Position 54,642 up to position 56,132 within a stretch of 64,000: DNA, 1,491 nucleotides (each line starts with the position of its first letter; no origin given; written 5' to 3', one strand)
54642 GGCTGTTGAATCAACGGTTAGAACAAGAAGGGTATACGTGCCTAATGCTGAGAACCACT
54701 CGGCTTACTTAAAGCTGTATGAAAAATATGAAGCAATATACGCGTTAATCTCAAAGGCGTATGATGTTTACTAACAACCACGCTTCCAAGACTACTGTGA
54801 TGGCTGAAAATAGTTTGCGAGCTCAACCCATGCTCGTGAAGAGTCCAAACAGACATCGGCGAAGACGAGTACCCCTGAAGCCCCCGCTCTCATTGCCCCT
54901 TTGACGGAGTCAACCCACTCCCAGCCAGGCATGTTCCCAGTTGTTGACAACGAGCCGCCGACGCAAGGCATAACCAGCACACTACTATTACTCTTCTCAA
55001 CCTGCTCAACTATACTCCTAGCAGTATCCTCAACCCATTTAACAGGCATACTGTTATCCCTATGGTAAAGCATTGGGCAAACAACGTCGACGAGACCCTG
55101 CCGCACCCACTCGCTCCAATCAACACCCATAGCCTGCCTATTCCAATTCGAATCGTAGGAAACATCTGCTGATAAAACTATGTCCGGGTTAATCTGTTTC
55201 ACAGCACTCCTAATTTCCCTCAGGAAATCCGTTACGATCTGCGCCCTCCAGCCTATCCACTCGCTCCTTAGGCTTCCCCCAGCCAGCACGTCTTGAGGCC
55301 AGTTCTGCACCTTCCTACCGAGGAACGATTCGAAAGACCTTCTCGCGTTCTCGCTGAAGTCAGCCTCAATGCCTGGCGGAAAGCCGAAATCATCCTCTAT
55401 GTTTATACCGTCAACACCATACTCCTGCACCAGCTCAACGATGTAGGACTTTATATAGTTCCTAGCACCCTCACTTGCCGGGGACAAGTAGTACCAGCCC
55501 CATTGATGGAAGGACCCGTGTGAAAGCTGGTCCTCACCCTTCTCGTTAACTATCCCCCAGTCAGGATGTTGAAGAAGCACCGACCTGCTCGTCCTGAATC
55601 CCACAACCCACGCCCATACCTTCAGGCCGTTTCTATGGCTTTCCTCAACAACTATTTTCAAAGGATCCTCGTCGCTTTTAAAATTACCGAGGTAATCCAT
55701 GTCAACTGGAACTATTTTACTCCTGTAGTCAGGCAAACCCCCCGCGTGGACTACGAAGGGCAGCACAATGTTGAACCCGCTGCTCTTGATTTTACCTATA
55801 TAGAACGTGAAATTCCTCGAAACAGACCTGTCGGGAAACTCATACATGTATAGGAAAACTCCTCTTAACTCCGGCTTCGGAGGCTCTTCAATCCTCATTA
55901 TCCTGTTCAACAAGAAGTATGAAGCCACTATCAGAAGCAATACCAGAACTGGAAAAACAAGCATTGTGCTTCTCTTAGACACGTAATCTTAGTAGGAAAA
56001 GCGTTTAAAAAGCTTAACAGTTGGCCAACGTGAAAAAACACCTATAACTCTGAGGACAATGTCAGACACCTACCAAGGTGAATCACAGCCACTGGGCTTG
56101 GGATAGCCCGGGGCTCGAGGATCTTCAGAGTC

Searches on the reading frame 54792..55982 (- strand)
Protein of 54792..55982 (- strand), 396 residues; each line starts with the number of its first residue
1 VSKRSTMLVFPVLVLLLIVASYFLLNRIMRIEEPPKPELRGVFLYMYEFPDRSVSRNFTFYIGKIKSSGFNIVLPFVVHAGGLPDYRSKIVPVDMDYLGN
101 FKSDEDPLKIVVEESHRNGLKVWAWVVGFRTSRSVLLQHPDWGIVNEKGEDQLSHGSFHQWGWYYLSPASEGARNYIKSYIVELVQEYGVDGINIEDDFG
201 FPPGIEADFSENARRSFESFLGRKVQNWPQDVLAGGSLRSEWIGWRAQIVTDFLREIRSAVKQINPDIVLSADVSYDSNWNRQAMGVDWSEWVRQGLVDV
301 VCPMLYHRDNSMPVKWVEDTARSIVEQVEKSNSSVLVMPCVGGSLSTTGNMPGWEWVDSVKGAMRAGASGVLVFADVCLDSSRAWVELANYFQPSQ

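Call 3: search_protein_families(library=pfam, proteins=[window:54792-55982:-], max_evalue=0.01)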
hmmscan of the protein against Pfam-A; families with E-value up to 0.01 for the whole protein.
window:54792-55982:- (396 aa): 6 families
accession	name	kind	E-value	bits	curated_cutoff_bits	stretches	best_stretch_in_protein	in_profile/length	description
PF02638.21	GHL10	-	3.1e-31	109.1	27.9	1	38-322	1-277/311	Glycosyl hydrolase-like 10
PF14871.12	GHL6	-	2.7e-13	50.7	35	1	69-194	13-129/132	Hypothetical glycosyl hydrolase 6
PF13200.12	DUF4015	-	1.5e-07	31.3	27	1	108-326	63-249/313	Putative glycosyl hydrolase domain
PF13199.12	Glyco_hydro_66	-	0.00026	20.2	23.7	1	107-224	163-286/546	Glycosyl hydrolase family 66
PF14883.12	GHL13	-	0.00035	20.2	27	1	117-274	75-223/324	Hypothetical glycosyl hydrolase family 13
PF00704.34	Glyco_hydro_18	-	0.0063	16.7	29.6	0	165-348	80-236/317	Glycosyl hydrolases family 18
